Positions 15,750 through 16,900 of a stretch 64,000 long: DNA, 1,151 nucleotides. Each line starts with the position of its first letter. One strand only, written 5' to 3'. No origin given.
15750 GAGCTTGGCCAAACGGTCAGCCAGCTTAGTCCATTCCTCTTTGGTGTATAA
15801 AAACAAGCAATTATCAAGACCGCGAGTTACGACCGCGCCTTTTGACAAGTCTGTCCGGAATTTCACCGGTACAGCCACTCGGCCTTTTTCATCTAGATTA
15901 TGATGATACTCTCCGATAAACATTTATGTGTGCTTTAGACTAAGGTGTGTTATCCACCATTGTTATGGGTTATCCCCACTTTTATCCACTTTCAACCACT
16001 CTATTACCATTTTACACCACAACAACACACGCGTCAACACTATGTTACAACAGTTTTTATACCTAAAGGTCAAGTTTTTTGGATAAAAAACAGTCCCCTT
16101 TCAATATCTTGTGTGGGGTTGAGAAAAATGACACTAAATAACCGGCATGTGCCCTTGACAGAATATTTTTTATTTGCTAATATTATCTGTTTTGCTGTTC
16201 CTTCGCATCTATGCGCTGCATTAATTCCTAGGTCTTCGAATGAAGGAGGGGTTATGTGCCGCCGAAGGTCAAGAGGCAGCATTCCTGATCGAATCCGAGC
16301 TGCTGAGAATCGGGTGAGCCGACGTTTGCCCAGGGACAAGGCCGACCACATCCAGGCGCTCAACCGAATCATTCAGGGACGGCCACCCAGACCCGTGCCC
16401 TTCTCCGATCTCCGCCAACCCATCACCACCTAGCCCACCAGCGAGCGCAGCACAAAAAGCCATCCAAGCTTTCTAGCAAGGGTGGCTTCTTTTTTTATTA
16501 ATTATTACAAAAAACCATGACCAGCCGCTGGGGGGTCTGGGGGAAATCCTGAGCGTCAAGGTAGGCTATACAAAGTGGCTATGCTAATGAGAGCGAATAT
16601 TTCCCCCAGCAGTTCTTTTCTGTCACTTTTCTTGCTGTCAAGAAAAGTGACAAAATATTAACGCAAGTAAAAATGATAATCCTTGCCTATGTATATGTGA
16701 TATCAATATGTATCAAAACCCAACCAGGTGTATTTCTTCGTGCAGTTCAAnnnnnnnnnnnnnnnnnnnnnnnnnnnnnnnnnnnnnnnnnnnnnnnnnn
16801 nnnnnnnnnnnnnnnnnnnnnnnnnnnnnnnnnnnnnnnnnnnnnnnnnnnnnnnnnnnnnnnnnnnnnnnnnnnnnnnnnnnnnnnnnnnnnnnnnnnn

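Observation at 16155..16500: Orphan transcription unit between the two dcw fragments: consensus promoter, strong Shine-Dalgarno, 59-aa Arg-rich ORF, intrinsic terminator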

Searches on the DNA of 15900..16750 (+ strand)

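Call 7: search_rna_families(source=window, start=15900, end=16750, threshold=evalue, max_evalue=10, show_alignments=3)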
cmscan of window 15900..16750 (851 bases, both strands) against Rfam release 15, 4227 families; matches with E-value up to 10: 3.
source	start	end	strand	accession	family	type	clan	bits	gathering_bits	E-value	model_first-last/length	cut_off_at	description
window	16437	16505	+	RF02621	BSnc120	Gene; sRNA;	-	23.1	114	0.013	1-88/88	no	Brucella sRNA 120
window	16611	16664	-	RF03489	mir-4796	Gene; miRNA;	-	19.1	90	0.58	1-93/93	no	mir-4796 microRNA precursor family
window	15900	15989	+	RF02706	TeloSII_ncR30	Gene; sRNA;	-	14.5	86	0.93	133-226/226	5'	TeloSII non coding RNA 30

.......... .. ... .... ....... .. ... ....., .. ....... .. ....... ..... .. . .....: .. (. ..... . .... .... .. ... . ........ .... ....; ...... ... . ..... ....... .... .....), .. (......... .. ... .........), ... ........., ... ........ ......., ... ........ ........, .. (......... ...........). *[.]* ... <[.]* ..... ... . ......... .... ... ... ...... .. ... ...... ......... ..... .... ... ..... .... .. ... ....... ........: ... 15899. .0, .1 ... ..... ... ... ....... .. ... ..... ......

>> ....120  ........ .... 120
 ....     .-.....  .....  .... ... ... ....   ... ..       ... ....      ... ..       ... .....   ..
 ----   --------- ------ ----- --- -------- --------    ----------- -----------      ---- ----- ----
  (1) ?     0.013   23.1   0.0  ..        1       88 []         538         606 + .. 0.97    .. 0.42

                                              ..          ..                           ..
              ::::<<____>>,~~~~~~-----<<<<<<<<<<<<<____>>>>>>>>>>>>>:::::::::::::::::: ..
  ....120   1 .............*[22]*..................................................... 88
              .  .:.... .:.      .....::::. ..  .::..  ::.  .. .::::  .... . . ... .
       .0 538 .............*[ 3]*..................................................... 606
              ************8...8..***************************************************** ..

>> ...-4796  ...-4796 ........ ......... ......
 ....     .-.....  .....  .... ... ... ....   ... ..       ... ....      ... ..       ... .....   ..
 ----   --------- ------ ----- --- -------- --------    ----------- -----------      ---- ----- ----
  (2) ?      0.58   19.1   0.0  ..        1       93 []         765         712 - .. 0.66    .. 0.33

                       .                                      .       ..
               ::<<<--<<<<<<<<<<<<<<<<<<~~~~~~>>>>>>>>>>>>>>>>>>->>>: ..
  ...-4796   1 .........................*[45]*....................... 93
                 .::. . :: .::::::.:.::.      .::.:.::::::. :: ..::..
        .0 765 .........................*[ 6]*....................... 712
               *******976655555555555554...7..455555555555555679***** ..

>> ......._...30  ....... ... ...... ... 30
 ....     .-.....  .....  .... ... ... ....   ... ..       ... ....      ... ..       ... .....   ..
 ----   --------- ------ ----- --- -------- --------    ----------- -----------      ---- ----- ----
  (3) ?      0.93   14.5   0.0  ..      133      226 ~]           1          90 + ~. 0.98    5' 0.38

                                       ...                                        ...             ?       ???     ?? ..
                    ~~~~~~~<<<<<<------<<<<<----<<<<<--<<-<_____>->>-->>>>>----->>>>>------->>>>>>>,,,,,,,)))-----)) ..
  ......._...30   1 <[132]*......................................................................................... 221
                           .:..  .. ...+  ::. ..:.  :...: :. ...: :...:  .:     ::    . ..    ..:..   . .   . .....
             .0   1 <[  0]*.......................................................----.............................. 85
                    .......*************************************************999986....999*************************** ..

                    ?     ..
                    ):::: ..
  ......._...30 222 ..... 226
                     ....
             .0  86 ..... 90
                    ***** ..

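Call 88: build_rna_model(alignment_id=A9)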
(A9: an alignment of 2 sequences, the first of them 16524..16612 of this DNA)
Model R1 built from alignment A9 (2 sequences, 89 columns); structure: RNAalifold consensus.
model positions 89; base pairs 19; branch points 1; effective number of sequences 1.02; information 0.639 bits per position. Calibrated on 0.2 Mb of random sequence (short: E-values are rough).
structure used (alignment columns):
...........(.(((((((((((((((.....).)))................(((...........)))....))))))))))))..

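Call 90: search_with_rna_model(model_id=R1, sources=[window, L001, L003, L004, L005, L006, L007, L008, L009, L010, L011, L012, L013, L014, L015, L016, L017, L018, L019, L020, L021, L022, L023, L024, L025, L026, L027, L028, L029, L030, L031, L032, L033, L034, L035, L036, L037, L038, L039, L040, L041, L042, L043, L044, L045, L046, L047, L048, L049, L050, L051, L052, L053, L054, L055, L056, L057, L058, L059, L060, L061, L062, L063, L064, L065, L066, L067, L068, L069, L070, L071, L072, L073, L074, L075, L076, L077, L078, L079, L080, L081, L082, L084, L085, L086, L087, L088, L163, L164, L167, L168, L169, L170], max_evalue=1, show_alignments=4)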
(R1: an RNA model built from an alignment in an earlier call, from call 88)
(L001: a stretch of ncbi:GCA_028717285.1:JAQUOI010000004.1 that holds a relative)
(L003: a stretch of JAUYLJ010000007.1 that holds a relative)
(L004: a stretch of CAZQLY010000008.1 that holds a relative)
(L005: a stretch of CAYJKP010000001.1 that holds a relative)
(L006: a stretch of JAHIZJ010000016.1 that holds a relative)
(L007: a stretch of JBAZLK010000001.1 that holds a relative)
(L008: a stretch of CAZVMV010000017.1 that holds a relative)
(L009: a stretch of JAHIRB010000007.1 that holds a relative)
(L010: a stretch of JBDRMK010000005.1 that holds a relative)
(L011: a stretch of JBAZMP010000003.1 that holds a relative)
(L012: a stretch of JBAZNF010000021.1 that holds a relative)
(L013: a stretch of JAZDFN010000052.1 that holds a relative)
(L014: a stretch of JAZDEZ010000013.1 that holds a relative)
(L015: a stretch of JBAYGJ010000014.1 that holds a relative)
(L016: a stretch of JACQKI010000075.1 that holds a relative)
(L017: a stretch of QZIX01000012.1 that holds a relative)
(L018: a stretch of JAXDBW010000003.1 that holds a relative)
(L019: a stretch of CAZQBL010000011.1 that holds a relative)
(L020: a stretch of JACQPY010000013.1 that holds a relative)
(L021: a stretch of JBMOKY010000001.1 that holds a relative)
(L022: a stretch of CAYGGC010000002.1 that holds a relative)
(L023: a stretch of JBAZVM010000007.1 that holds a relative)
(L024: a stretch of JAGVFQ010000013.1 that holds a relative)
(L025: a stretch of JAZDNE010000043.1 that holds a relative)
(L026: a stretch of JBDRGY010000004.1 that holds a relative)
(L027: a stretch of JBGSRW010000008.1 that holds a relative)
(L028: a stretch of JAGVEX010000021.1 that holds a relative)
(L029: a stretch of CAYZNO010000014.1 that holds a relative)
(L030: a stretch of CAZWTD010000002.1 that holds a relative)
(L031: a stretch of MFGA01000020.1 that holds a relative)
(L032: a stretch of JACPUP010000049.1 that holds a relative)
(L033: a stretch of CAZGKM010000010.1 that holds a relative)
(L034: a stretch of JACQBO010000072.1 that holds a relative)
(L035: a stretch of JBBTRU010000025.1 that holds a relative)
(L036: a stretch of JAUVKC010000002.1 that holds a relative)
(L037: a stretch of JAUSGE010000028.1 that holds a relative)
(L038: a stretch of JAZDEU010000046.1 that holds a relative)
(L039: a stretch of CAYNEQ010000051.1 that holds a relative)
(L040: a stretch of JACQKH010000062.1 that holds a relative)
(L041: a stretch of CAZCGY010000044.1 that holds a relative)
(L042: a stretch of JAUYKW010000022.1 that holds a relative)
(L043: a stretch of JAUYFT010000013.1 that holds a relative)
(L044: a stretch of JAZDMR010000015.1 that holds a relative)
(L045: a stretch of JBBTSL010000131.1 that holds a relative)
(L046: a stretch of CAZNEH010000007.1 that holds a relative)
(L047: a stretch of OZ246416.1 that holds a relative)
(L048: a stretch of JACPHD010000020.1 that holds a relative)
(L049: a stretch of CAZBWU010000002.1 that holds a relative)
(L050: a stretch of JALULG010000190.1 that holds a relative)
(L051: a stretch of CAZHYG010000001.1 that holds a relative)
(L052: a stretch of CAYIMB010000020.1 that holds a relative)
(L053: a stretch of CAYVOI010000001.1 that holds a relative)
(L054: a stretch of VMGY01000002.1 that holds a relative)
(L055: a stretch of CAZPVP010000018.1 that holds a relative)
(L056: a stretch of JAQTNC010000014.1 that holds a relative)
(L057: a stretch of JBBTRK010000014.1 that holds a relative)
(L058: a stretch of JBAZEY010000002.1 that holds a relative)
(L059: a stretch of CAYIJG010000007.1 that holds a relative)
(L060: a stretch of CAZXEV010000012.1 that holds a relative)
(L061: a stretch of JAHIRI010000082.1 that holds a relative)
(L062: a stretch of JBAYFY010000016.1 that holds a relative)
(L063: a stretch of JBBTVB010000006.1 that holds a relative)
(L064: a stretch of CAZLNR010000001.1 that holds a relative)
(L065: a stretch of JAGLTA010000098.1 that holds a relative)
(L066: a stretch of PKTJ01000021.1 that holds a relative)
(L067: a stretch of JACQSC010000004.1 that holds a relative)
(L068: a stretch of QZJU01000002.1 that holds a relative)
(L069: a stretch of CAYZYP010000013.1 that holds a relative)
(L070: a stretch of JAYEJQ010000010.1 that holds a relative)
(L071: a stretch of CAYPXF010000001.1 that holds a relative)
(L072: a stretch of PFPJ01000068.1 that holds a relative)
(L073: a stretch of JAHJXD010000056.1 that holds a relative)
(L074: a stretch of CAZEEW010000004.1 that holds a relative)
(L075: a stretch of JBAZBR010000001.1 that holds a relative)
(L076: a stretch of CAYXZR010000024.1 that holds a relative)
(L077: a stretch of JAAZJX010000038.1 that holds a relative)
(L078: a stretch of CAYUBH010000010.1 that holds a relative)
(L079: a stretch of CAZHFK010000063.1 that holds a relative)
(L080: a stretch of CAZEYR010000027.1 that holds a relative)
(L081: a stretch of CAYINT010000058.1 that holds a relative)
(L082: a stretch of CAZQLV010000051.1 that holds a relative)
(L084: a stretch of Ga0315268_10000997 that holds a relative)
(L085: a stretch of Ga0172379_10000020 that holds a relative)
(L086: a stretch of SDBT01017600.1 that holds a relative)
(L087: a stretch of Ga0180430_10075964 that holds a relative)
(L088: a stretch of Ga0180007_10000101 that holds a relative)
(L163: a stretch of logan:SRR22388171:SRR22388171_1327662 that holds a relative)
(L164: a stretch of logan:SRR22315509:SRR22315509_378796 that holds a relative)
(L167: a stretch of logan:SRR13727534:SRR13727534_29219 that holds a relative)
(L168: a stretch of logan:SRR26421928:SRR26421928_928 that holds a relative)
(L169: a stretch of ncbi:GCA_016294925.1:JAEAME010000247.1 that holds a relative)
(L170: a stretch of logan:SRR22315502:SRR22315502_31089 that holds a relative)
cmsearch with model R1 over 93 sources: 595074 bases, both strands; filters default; matches with E-value up to 1: 3.
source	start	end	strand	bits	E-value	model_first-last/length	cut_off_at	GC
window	16524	16612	+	114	4.7e-21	1-89/89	no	0.55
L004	2294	2379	-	105.2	3.3e-19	1-89/89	no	0.55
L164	3486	3509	-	21.6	0.16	66-89/89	5'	0.54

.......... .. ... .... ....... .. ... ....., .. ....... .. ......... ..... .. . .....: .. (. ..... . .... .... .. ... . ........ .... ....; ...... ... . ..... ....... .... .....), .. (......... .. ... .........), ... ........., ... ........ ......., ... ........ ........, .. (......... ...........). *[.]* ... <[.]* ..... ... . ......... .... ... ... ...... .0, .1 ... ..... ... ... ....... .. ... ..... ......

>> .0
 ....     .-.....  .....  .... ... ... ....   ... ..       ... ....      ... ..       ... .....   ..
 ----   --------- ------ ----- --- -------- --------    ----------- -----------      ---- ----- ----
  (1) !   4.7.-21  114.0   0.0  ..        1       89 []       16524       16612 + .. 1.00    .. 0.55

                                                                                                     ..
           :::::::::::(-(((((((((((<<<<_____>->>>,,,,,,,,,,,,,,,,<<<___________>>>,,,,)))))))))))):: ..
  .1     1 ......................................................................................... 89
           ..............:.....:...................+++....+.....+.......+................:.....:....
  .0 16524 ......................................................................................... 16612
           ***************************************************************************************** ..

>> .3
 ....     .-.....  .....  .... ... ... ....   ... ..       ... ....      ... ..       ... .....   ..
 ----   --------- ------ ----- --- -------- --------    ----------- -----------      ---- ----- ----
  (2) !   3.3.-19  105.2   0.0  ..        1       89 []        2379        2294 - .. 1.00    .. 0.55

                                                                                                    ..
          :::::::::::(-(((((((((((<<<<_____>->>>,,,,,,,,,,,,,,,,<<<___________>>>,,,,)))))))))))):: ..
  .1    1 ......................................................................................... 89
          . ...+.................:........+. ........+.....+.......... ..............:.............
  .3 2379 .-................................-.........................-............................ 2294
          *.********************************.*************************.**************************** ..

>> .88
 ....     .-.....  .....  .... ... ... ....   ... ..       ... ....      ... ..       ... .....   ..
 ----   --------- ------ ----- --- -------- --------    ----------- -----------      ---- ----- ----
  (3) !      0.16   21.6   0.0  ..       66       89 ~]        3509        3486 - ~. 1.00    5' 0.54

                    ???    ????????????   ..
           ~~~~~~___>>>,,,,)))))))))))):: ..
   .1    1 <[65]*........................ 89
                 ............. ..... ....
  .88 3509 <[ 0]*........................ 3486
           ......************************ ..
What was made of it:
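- Tried and rejected: A covariance model of the element at 16524-16612 found it only in the window and L004 (call 90).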

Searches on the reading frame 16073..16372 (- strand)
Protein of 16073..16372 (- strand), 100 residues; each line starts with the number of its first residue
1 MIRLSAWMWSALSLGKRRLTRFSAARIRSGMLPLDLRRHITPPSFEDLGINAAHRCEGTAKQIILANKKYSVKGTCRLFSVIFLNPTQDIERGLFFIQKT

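Call 10: search_protein_families(library=pfam, proteins=[window:16073-16372:-], max_evalue=10)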
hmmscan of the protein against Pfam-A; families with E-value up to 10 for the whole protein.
seq(100 aa): 0 families

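Call 11: search_protein_families(library=ncbifam, proteins=[window:16073-16372:-], max_evalue=10)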
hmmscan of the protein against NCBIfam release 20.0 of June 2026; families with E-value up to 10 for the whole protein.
seq(100 aa): 0 families
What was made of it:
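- Tried and rejected: The 64-aa (16269-16463) and 100-aa (16070-16372) antisense ORFs have no family hits (calls 10, 11).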
